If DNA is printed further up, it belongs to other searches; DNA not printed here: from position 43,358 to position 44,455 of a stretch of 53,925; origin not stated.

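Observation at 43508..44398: RHH DNA-binding domain fused to a sugar-nucleotidyltransferase fold, divergent from the nucleotide-sugar operon: candidate NDP-sugar-sensing regulator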

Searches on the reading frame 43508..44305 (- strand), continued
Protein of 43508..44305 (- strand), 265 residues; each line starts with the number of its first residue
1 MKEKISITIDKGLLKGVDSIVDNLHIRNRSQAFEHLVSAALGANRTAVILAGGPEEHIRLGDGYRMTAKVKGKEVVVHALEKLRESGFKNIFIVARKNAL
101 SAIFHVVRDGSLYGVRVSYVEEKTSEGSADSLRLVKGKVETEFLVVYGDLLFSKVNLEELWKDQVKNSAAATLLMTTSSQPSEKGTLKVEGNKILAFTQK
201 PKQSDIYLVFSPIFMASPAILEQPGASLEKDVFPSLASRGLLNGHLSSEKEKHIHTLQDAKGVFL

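Call 14: find_related_loci(query=A1, collection=genome_contigs, flank=6000)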
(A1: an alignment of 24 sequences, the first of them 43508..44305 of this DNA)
Query A1 (265 aa) in genome_contigs; peptide patterns used: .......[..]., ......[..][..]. (x = any residue, [..] = any of these).
120 stretches matched a pattern; 91 encode a relative of the query (tblastn E <= 1e-3); the best 80 are kept; 80 distinct loci.
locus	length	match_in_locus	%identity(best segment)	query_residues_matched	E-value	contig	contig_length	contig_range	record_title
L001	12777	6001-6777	68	1-259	4e-127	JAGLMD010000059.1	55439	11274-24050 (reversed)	MAG: Nanoarchaeota archaeon isolate RS_5_44 ROV157_5.bin.44.fa_59, whole genome shotgun sequence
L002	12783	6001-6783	66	1-261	2e-121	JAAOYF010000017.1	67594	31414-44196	Candidatus Woesearchaeota archaeon isolate DPANNHV_H2.bin.75 k83_415309, whole genome shotgun sequence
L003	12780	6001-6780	66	1-260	2e-119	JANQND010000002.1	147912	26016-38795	MAG: Candidatus Nanoarchaeia archaeon isolate PL25a_bin.96 k99_1810766, whole genome shotgun sequence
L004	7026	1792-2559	66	1-256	3e-115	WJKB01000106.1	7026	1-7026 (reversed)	MAG: Candidatus Woesearchaeota archaeon isolate Bin_568 k141_3890452, whole genome shotgun sequence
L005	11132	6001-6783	64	1-261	2e-114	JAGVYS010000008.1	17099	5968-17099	Candidatus Woesearchaeota archaeon isolate RIFCSPHIGHO2_02_FULL_41_15 rifcsphigho2_02_scaffold_6102, whole genome shotgu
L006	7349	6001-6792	63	1-263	1e-113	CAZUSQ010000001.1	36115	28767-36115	MAG TPA_asm: uncultured Methanosarcinales archaeon isolate SRP269290_co1_892 genome assembly, contig: NODE_1218_length_3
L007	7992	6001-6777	63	2-259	1e-112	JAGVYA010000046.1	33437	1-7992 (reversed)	Candidatus Woesearchaeota archaeon isolate RIFCSPLOWO2_01_FULL_35_20 rifcsplowo2_01_scaffold_3574, whole genome shotgun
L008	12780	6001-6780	62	1-259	9e-111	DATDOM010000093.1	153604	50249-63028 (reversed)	MAG TPA_asm: Candidatus Nanoarchaeia archaeon isolate SMAG_U7894 k141_2070710, whole genome shotgun sequence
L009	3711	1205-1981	62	2-259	1e-112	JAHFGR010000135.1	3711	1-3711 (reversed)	MAG: Candidatus Micrarchaeota archaeon isolate nzgw32 NODE_55135_length_3712_cov_2.340852, whole genome shotgun sequence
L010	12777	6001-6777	63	2-259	6e-111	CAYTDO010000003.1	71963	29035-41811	MAG TPA_asm: uncultured Methanosarcinales archaeon isolate binchicken_co203_461 genome assembly, contig: k141_3455377, w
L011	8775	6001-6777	63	2-259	8e-111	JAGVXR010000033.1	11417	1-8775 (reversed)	Candidatus Woesearchaeota archaeon isolate RIFCSPHIGHO2_01_FULL_38_11 rifcsphigho2_01_scaffold_15786, whole genome shotg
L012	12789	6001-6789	61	2-263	2e-110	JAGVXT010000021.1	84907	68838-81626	Candidatus Woesearchaeota archaeon isolate RIFCSPLOWO2_01_FULL_38_40 rifcsplowo2_01_scaffold_540, whole genome shotgun s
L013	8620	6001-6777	62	2-259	2e-110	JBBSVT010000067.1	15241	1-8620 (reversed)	MAG: Nanoarchaeota archaeon isolate H14-bin056_1 H14_bin056_1_000000000067, whole genome shotgun sequence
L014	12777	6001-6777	61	2-259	4e-110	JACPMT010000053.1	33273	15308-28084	MAG: Candidatus Woesearchaeota archaeon isolate NC_groundwater_556_Ag_S-0.1um_39_10 S35_SO-1_scaffold_361877, whole geno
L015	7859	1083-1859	62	2-259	4e-110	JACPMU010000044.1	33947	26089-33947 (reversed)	MAG: Candidatus Woesearchaeota archaeon isolate NC_groundwater_557_Ag_S-0.1um_39_8 S35_SO-1_scaffold_89756, whole genome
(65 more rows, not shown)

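Call 17: search_protein_representatives(protein=window:43508-44305:-)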
Query: 265 residues. Proteins with E-value up to 0.001 (for the whole library): 3952; up to 1e-10: 404; up to 1e-30: 39. The best 150 are listed.
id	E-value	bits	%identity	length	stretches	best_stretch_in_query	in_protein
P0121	2.4e-81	289.1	53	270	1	1-259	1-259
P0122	6.1e-69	248.5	46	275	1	1-261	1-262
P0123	5.3e-64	232.3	43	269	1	2-260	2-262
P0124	1.4e-61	224.4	42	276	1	2-261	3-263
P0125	1.3e-60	221.2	45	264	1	1-255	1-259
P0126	1.0e-59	218.3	57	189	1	82-261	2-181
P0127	1.3e-58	214.7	43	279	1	1-261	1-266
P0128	1.4e-52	194.9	55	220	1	1-184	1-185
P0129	7.1e-49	182.8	40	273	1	1-263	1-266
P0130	2.7e-48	180.9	41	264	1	1-260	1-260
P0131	6.9e-48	179.5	41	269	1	1-263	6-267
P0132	6.3e-46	173.1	57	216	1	1-150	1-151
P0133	2.0e-45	171.5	38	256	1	1-261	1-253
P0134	6.5e-45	169.8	39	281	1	1-259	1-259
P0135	1.0e-44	169.2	40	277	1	3-260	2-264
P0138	1.6e-38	148.9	36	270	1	1-260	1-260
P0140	7.7e-38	146.6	35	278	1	1-261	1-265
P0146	3.7e-33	131.3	32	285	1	3-261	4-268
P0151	3.6e-32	128.1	32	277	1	3-263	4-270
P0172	2.6e-28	115.4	31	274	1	1-261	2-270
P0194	1.2e-25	106.7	29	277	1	2-258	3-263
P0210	1.5e-24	103.1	29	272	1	1-246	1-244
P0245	9.6e-22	94.0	28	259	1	2-254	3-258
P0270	2.5e-20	89.3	31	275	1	2-250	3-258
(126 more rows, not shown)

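Call 18: predict_structure(alignment_id=A1)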
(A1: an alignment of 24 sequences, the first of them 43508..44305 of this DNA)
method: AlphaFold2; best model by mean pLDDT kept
length: 265 residues; sequences in the alignment: 24
mean_pLDDT: 78.3   pTM: 0.76
mean pLDDT of the five models: 78.3, 51.9, 43.8, 41.3, 37.8
residues with pLDDT >= 90: 86; 70-90: 109; 50-70: 45; < 50: 25
segments of 3 or more residues with pLDDT < 50: 1-8, 23-27, 35-42, 203-205
pLDDT, mean of each block of 10 residues (from residue 1): 43 59 48 49 77 84 89 90 88 94 94 92 88 92 87 76 80 77 71 81 57 87 92 92 79 78 62
secondary structure, 60 per line:
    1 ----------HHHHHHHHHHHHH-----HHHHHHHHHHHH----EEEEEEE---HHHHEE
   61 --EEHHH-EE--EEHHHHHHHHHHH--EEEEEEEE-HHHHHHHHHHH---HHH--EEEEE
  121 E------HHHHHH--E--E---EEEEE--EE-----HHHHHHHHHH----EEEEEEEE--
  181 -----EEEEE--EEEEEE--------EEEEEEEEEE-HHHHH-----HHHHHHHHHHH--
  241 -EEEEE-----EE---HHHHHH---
elements in order: H11-23 H29-40 E45-51 H55-58 H75-85 E88-95 H97-107 E116-121 H128-133 E143-147 H157-166 E171-178 E186-190 E193-198 E207-216 H218-222 H228-238 E242-246 H257-262
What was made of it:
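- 44180..44305 (-): NikR-like ribbon-helix-helix domain (aa 1-42). Beta-strand is K-I-S-I-T-I, with K4, S6 and T8 invariant; the R-N-R-S turn precedes helix 2. Secondary structure in call 18.
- Checked: The AF2 model has an extended N-terminus followed by helices 11-23 and 29-40 (call 18).
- AF2 confidence for aa 1-42 is low (43-59), as expected for a monomer model of an obligate dimer (call 18).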

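Call 22: fold_search(model_id=the predicted structure, library=pdb)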
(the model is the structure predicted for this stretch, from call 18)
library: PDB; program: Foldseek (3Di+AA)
matches with E <= 10: 1645; with E <= 0.001: 621
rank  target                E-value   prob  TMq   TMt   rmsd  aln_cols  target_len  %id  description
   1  8x7s_B                4.3e-17  1.00  0.74  0.51   3.1       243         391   20  Crystal structure of tlr0611 (released 2024-11-27)
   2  4ecm                  9.6e-17  1.00  0.72  0.78   3.1       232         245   18  2.3 Angstrom Crystal Structure of a Glucose-1-phosphate Thymidylyltransferase from Bacillus anthracis in Complex with Th (released 2012-04-04)
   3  7x8k_A                2.1e-16  1.00  0.70  0.52   3.0       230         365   20  Arabidopsis GDP-D-mannose pyrophosphorylase (VTC1) structure (product-bound) (released 2022-05-18)
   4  8x7s_C                2.9e-16  1.00  0.73  0.52   3.2       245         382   20  Crystal structure of tlr0611 (released 2024-11-27)
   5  7d74_G                3.1e-16  1.00  0.72  0.54   2.8       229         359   22  Cryo-EM structure of GMPPA/GMPPB complex bound to GTP (state II) (released 2021-05-19)
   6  3hl3_A                6.5e-16  1.00  0.72  0.77   2.9       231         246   19  2.76 Angstrom Crystal Structure of a Putative Glucose-1-Phosphate Thymidylyltransferase from Bacillus anthracis in Com (released 2009-06-09)
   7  7d72_E                6.5e-16  1.00  0.72  0.54   2.7       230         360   21  Cryo-EM structures of human GMPPA/GMPPB complex bound to GDP-Mannose (released 2021-05-05)
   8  8yre_D                7.8e-16  1.00  0.72  0.54   2.7       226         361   20  Crystal structure of Arabidopsis VTC1-KJC2 (released 2025-04-02)
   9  7x8k_B                8.3e-16  1.00  0.69  0.51   3.3       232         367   21  Arabidopsis GDP-D-mannose pyrophosphorylase (VTC1) structure (product-bound) (released 2022-05-18)
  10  1mp3_A                9.4e-16  1.00  0.72  0.67   3.0       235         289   17  L89T VARIANT OF S. ENTERICA RmlA (released 2002-10-09)
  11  1iim_A                1.1e-15  1.00  0.72  0.66   3.1       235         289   17  thymidylyltransferase complexed with TTP (released 2001-05-09)
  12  7x8j_A                1.2e-15  1.00  0.70  0.53   3.1       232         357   21  Arabidopsis GDP-D-mannose pyrophosphorylase (VTC1) structure (unliganded) (released 2022-05-18)
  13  3pkp_B                1.5e-15  1.00  0.72  0.67   3.1       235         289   17  Q83S Variant of S. Enterica RmlA with dATP (released 2011-01-12)
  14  1lvw_C                1.5e-15  1.00  0.72  0.66   2.7       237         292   18  Crystal structure of glucose-1-phosphate thymidylyltransferase, RmlA, complex with dTDP (released 2003-07-29)
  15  8x7s_A                1.8e-15  1.00  0.74  0.52   3.2       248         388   21  Crystal structure of tlr0611 (released 2024-11-27)
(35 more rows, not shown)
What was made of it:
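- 43511..44173 (-): Sugar-1-phosphate nucleotidyltransferase-fold domain (aa 45-265), proposed ligand sensor. Foldseek TM 0.70-0.74 to RmlA, GMPPB and MurU (call 22). pLDDT 77-94 over aa 41-200 (call 18).
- On Sugar-1-phosphate nucleotidyltransferases (PF00483; RmlA/GalU/GlmU-N type): Foldseek probability 1.00, TM 0.70-0.74 (call 22).
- Checked: The model superposes on RmlA, GMPPB, VTC1 and MurU structures (Foldseek E about 1e-16, TM 0.70-0.74, call 22).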

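Call 24: search_solved_structures(query=A1, max_evalue=0.001, show_alignments=5)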
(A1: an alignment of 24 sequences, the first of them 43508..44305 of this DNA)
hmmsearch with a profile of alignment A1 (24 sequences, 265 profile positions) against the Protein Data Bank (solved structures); distinct sequences matched with E-value up to 0.001: 21.
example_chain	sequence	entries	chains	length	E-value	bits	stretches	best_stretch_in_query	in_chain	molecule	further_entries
3hl3_A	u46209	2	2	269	5.8e-12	48.5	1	46-224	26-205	Glucose-1-phosphate thymidylyltransferase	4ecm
8x7s_B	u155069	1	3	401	3.2e-11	46.1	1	42-239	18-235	UTP--glucose-1-phosphate uridylyltransferase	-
7x8j_A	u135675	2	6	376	6.1e-09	38.6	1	46-240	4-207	Mannose-1-phosphate guanylyltransferase 1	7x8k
8yre_D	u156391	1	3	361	6.6e-09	38.5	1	47-240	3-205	Mannose-1-phosphate guanylyltransferase 1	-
7d72_K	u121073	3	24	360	7.2e-07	31.8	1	47-244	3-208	Mannose-1-phosphate guanyltransferase beta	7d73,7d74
1mp3_A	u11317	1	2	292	1.1e-05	27.8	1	44-202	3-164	GLUCOSE-1-PHOSPHATE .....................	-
1h5s_D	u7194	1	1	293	3.5e-05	26.2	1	45-204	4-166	Glucose-1-phosphate thymidylyltransferase 1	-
3pkq_A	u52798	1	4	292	5e-05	25.7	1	44-202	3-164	Glucose-1-phosphate thymidylyltransferase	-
1h5r_A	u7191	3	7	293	5.3e-05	25.7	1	45-204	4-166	GLUCOSE-1-PHOSPHATE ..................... | Glucose-1-phosphate thymidylyltransferase 1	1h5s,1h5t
1h5r_B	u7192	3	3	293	5.4e-05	25.6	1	45-204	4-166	GLUCOSE-1-PHOSPHATE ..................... | Glucose-1-phosphate thymidylyltransferase 1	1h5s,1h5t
1h5s_A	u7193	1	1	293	5.7e-05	25.6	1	45-203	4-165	Glucose-1-phosphate thymidylyltransferase 1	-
1mp5_A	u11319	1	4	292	5.9e-05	25.5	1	44-219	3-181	Y177F VARIANT OF S. ENTERICA RmlA BOUND TO UDP-GLUCOSE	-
1iim_A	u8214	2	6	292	9.4e-05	24.8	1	44-202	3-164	glucose-1-phosphate thymidylyltransferase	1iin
1lvw_A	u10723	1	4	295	9.4e-05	24.8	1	43-222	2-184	glucose-1-phosphate thymidylyltransferase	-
1mp4_A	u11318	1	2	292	9.4e-05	24.8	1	44-202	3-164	W224H Variant of S. Enterica RmlA Bound to UDP-Glucose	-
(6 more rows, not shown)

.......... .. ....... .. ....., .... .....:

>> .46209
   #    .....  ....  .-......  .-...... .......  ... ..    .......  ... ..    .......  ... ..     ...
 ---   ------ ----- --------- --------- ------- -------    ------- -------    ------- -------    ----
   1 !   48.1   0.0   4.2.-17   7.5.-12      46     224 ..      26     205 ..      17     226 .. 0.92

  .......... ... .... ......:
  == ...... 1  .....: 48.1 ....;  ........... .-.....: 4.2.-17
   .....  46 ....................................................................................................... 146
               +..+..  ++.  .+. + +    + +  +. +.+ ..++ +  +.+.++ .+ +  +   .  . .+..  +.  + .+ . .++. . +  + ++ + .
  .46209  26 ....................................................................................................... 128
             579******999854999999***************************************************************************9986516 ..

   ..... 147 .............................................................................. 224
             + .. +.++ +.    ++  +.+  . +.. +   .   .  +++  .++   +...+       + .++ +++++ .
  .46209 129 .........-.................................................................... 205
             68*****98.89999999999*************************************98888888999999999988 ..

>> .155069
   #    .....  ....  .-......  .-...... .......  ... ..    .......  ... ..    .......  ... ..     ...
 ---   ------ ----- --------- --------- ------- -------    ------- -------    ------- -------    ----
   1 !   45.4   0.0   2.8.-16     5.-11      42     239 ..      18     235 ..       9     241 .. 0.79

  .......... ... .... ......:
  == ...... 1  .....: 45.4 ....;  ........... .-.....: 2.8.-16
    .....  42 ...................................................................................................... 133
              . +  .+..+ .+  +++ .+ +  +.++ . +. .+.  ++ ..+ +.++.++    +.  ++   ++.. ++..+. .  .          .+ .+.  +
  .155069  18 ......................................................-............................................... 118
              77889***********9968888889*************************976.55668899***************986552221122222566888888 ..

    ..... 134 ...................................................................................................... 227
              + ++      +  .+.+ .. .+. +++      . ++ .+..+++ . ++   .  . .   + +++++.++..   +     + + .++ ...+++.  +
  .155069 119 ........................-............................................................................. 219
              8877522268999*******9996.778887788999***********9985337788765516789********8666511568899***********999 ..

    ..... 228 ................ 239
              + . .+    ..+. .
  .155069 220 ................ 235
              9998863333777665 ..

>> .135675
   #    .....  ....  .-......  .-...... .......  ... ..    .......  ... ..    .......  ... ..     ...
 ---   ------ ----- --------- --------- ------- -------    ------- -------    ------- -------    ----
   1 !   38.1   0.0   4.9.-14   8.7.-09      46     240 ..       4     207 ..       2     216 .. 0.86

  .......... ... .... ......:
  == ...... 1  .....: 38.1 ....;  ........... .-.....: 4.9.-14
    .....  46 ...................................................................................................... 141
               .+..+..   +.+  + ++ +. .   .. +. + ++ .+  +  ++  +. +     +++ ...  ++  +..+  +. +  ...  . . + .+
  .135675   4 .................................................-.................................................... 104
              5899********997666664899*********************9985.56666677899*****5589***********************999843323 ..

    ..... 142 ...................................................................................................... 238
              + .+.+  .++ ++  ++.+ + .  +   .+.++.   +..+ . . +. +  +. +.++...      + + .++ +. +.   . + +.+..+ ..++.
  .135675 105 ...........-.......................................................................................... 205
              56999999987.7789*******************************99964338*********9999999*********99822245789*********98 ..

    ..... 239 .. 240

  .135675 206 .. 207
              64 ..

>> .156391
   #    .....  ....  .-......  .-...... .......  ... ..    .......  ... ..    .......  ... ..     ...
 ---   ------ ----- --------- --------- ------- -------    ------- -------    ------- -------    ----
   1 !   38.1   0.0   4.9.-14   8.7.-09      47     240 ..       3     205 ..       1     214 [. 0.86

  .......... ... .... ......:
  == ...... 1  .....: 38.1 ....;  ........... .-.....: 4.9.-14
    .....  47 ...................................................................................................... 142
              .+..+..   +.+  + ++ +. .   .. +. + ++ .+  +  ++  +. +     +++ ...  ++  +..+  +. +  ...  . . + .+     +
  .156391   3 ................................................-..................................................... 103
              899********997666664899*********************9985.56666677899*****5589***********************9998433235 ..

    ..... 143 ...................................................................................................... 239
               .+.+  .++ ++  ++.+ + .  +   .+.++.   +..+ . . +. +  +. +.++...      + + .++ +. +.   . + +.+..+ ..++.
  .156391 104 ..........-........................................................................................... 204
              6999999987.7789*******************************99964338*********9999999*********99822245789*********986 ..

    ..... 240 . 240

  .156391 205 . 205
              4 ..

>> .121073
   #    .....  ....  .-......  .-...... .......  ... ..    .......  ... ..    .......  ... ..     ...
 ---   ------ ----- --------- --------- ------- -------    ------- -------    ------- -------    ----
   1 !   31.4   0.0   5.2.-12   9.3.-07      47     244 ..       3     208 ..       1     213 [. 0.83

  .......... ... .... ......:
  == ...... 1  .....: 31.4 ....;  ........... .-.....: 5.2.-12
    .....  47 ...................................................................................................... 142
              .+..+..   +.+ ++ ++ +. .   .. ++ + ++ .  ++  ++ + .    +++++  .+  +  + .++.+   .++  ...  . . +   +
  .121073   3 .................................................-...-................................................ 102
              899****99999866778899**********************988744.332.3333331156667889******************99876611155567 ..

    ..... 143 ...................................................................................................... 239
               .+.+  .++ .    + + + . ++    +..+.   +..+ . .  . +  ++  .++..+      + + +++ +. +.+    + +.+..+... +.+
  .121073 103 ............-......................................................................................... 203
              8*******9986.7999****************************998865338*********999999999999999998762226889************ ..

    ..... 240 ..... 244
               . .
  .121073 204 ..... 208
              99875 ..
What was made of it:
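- On Non-catalytic NT-fold regulators (GMPPA type): The fold and the degraded loop are met (calls 22, 24).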
